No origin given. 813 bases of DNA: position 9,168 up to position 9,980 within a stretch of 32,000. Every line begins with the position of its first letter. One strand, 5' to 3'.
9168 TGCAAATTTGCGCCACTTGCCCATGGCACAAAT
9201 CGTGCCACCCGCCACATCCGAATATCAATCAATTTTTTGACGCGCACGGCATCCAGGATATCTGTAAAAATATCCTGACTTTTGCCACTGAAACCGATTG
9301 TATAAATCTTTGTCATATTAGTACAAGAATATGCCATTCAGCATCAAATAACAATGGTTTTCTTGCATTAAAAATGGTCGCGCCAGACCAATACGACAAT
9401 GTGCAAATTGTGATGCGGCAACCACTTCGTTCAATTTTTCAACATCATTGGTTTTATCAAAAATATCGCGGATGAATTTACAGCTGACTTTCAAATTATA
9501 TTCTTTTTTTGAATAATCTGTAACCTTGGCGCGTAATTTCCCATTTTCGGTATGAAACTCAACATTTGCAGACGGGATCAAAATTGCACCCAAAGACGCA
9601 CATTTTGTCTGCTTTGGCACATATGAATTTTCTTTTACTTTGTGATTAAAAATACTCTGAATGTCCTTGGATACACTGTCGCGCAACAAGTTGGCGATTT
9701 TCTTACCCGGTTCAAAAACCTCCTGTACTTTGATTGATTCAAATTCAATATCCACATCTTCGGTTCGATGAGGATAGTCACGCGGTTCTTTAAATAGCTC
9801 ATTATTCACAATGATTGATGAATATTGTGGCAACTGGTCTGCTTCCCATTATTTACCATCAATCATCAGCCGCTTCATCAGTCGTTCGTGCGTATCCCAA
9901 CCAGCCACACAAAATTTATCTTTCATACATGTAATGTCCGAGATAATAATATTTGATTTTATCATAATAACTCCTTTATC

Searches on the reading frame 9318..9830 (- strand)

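Call 13: search_protein_families(library=pfam, proteins=[window:9318-9830:-], max_evalue=0.001)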
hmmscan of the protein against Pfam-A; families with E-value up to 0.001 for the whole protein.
window:9318-9830:- (170 aa): 0 families

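Call 56: search_protein_families(library=ncbifam, proteins=[window:9318-9830:-], max_evalue=0.01)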
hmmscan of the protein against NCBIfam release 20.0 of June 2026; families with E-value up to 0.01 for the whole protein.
window:9318-9830:- (170 aa): 1 family
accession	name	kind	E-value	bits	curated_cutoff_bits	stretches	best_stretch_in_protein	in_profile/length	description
NF002086.0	PRK00915.1-3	equivalog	0.0062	15.1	532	1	21-132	341-450/516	2-isopropylmalate synthase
